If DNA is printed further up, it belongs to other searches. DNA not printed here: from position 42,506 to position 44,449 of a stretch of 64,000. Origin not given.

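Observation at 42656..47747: Deacetylase-ACAD-NodS-reductase-GT2::GpgS operon: candidate pathway to an unknown modified glucosylglycerate or glycoconjugate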

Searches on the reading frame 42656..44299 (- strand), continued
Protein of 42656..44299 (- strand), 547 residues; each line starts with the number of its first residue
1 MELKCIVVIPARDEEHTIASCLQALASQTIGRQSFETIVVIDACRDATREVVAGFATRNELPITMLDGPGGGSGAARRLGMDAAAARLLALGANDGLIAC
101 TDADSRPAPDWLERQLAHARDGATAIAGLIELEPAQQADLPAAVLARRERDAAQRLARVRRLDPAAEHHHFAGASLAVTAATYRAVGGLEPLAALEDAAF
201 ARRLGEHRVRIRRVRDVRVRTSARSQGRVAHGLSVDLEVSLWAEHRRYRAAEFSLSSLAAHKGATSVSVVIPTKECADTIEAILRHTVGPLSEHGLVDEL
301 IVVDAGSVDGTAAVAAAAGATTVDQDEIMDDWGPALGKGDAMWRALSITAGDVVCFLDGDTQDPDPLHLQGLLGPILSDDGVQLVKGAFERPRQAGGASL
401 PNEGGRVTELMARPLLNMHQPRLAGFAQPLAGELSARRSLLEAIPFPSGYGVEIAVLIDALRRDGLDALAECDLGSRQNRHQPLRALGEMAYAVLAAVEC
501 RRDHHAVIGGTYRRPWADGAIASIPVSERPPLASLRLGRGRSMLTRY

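Call 18: search_solved_structures(query=window:42656-44299:-, max_evalue=0.001, show_alignments=2)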
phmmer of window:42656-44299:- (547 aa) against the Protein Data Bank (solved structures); distinct sequences matched with E-value up to 0.001: 11.
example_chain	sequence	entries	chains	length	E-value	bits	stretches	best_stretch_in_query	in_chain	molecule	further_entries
3f1y_A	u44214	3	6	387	1.8e-71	244.7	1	240-501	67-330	Mannosyl-3-phosphoglycerate synthase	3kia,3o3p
7pdo_A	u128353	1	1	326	2.8e-61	211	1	235-536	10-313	Glucosyl-3-phosphoglycerate synthase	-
7p5l_A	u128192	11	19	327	2.8e-61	211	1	235-536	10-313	Glucosyl-3-phosphoglycerate synthase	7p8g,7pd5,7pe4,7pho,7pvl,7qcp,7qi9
3ckj_A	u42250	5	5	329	3.9e-60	207.3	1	239-501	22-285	Putative uncharacterized protein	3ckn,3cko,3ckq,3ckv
4y6n_A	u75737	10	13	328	1e-58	202.6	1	253-501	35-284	Glucosyl-3-phosphoglycerate synthase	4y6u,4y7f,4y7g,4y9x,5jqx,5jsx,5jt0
4ddz_A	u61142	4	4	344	1.3e-58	202.3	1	253-501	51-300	GLUCOSYL-3-PHOSPHOGLYCERATE SYNTHASE (GpgS) | Glucosyl-3-phosphoglycerate synthase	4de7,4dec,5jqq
3e25_A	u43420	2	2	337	8.2e-58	199.6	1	253-501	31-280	Putative uncharacterized protein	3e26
5tze_C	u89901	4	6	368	6.4e-06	28.4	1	4-91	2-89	Glycosyl transferase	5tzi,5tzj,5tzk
5tz8_A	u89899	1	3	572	1.3e-05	27.3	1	4-90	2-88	Glycosyl transferase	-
9bhc_C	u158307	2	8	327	0.0007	21.6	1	266-384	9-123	Undecaprenyl-phosphate 4-deoxy-4-formamido-L-arabinose transferase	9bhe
8vxh_A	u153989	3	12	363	0.00072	21.6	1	266-384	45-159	Undecaprenyl-phosphate 4-deoxy-4-formamido-L-arabinose transferase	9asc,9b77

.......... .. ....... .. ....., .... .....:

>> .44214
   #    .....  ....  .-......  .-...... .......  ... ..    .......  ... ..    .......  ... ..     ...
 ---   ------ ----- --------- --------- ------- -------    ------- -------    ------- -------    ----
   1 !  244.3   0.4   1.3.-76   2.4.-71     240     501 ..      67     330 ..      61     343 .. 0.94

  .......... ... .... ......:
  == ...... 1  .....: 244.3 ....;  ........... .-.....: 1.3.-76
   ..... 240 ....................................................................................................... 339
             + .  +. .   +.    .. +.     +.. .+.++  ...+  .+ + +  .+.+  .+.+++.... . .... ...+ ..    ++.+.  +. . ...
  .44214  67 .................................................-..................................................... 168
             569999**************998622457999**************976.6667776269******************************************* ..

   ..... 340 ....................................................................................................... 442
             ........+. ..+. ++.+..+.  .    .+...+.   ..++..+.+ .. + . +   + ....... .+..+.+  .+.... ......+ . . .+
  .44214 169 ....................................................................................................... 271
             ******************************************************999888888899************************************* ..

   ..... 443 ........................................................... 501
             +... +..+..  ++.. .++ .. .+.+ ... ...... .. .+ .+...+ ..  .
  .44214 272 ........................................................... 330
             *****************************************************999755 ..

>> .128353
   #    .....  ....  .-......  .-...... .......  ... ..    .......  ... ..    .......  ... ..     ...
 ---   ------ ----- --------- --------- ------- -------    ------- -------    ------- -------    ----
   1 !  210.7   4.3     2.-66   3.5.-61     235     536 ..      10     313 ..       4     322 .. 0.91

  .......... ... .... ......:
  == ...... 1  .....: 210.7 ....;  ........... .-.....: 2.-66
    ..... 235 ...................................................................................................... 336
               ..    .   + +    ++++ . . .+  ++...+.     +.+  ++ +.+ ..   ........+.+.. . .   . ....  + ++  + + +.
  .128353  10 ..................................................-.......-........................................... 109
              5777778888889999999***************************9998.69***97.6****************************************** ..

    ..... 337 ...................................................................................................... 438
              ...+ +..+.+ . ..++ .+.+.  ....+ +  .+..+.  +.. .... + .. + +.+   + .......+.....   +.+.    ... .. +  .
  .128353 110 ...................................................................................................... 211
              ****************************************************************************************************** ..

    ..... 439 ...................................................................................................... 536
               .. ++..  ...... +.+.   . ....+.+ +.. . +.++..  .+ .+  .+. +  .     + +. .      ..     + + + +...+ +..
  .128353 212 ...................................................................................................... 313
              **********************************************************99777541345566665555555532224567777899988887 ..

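Call 53: search_protein_representatives(protein=window:42656-44299:-)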
Query: 547 residues. Proteins with E-value up to 0.001 (for the whole library): 9035; up to 1e-10: 2928; up to 1e-30: 634. The best 150 are listed.
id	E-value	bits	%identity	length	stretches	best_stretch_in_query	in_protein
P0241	2.4e-217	739.2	66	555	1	1-534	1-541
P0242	3.2e-144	497.9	55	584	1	4-535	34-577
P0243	4.4e-141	487.6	60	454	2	207-534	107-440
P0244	4.1e-137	474.5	50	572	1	3-541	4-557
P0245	2.2e-131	455.6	48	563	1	3-537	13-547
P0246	4.9e-131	454.4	52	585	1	3-541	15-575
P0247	1.8e-130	452.5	50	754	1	3-542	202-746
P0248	8.1e-130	450.4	50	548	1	1-536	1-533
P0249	6.0e-120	417.9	66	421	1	234-535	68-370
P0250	1.9e-115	403.0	61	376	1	86-436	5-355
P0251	1.4e-113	396.8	50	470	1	8-504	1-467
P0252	3.4e-109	382.4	63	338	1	238-537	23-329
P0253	9.5e-109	380.9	52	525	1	6-505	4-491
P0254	1.4e-97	344.1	49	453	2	238-536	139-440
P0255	1.9e-97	343.6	48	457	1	5-455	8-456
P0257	8.1e-95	334.9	65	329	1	240-476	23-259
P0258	1.7e-94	333.9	43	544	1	8-502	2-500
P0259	3.6e-94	332.8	56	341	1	217-535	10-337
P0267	6.4e-81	289.1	40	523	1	3-536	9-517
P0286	1.0e-67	245.5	39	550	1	3-534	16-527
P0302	2.6e-63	231.0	38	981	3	309-498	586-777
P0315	9.4e-61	222.5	45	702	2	250-535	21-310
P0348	2.8e-56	207.8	42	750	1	239-502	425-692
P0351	8.2e-56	206.2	42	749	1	242-543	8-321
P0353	2.0e-55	205.0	38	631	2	232-498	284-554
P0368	7.4e-54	199.8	38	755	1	192-502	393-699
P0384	5.7e-53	196.9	35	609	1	50-506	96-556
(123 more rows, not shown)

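Call 54: search_protein_families(library=pfam, proteins=[P0247, P0302, P0315, P0348, P0351, P0353, P0368, P0384, P0286, P0267], max_evalue=0.0001)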
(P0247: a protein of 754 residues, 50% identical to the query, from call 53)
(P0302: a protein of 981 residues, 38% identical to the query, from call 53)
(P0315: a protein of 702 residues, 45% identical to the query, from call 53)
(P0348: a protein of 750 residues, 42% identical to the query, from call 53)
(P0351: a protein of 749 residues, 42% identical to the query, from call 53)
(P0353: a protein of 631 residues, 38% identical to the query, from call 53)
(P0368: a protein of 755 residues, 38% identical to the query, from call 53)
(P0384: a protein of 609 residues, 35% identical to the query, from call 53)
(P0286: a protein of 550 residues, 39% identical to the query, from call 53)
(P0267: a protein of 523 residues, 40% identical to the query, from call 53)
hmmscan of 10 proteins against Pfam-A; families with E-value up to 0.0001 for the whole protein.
P0247 (754 aa): 7 families
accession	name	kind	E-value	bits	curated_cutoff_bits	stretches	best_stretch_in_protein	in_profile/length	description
PF00535.33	Glycos_transf_2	-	5.7e-26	91.9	23.3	2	206-337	2-121/168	Glycosyl transferase family 2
PF13641.12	Glyco_tranf_2_3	-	7.2e-15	56.1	27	1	205-365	4-159/230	Glycosyltransferase like family 2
PF05401.17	NodS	-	9e-12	45.7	24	1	27-149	16-140/201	Nodulation protein S (NodS)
PF08242.18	Methyltransf_12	-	1.3e-09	39.1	30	1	60-151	3-98/98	Methyltransferase domain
PF13649.12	Methyltransf_25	-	1.7e-09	38.6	27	1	60-149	4-97/97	Methyltransferase domain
PF08241.18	Methyltransf_11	-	5.7e-08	33.7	21.2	1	59-152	2-94/95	Methyltransferase domain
PF13704.12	Glyco_tranf_2_4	-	3.6e-06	27.8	27.5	0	475-560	1-81/98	Glycosyl transferase family 2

P0302 (981 aa): 1 family
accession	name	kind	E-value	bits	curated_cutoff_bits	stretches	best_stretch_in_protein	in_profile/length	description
PF00535.33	Glycos_transf_2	-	1.7e-06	28.5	23.3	0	609-667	59-117/168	Glycosyl transferase family 2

P0315 (702 aa): 4 families
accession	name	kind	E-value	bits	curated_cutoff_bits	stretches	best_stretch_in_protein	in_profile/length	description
PF00534.26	Glycos_transf_1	-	4.8e-16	59.2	26.4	1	514-649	18-144/172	Glycosyl transferases group 1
PF13692.12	Glyco_trans_1_4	-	1.6e-14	54.8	27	1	515-653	5-134/142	Glycosyl transferases group 1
PF13439.12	Glyco_transf_4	-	2.3e-11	44.5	28.5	1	347-454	1-107/170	Glycosyltransferase Family 4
PF00535.33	Glycos_transf_2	-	2e-07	31.5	23.3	1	37-162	1-119/168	Glycosyl transferase family 2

P0348 (750 aa): 5 families
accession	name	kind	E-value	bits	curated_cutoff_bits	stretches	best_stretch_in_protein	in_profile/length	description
PF00534.26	Glycos_transf_1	-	4.4e-21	75.6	26.4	1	216-385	10-164/172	Glycosyl transferases group 1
PF13692.12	Glyco_trans_1_4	-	1.7e-15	58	27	1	221-376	1-142/142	Glycosyl transferases group 1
PF13439.12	Glyco_transf_4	-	2.7e-11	44.2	28.5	1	14-198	1-168/170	Glycosyltransferase Family 4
PF20706.3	GT4-conflict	-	1.1e-06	28.4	26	1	218-340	194-310/385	Family 4 Glycosyltransferase in conflict systems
PF00535.33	Glycos_transf_2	-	1.3e-06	28.9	23.3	1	457-578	1-115/168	Glycosyl transferase family 2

P0351 (749 aa): 4 families
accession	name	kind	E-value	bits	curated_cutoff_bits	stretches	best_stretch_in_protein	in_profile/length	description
PF00534.26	Glycos_transf_1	-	6.2e-15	55.6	26.4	1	549-705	18-159/172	Glycosyl transferases group 1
PF00535.33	Glycos_transf_2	-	3e-12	47.2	23.3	1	38-133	1-90/168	Glycosyl transferase family 2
PF13692.12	Glyco_trans_1_4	-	1e-11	45.7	27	1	612-700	48-138/142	Glycosyl transferases group 1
PF13439.12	Glyco_transf_4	-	1e-08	35.8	28.5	1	381-496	1-114/170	Glycosyltransferase Family 4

P0353 (631 aa): 2 families
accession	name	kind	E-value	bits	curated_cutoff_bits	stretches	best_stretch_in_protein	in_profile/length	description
PF00582.32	Usp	-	4.7e-14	53.6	24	1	143-263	5-141/141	Universal stress protein family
PF00535.33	Glycos_transf_2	-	8.8e-13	49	23.3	1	323-444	1-115/168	Glycosyl transferase family 2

P0368 (755 aa): 2 families
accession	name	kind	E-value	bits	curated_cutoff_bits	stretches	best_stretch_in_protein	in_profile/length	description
PF00535.33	Glycos_transf_2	-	2.9e-15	57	23.3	1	467-599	1-128/168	Glycosyl transferase family 2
PF00534.26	Glycos_transf_1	-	3.5e-07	30.3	26.4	0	196-328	6-121/172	Glycosyl transferases group 1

P0384 (609 aa): 2 families
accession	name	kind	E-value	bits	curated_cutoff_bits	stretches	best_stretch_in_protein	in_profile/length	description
PF00535.33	Glycos_transf_2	-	3.2e-10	40.6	23.3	1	317-434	1-112/168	Glycosyl transferase family 2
PF18604.6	PreAtp-grasp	-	4.8e-05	24.3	27.5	0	23-106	15-93/94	Pre ATP-grasp domain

P0286 (550 aa): 2 families
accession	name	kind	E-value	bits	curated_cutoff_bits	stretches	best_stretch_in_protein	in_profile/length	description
PF00535.33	Glycos_transf_2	-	2.3e-19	70.4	23.3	1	19-159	1-129/168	Glycosyl transferase family 2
PF13641.12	Glyco_tranf_2_3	-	4.6e-13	50.2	27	1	18-215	3-186/230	Glycosyltransferase like family 2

P0267 (523 aa): 2 families
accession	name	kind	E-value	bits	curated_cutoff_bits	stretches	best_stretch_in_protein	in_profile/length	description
PF13641.12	Glyco_tranf_2_3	-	6.8e-13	49.6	27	1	11-223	3-208/230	Glycosyltransferase like family 2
PF00535.33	Glycos_transf_2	-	1.5e-12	48.2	23.3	1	12-145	1-123/168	Glycosyl transferase family 2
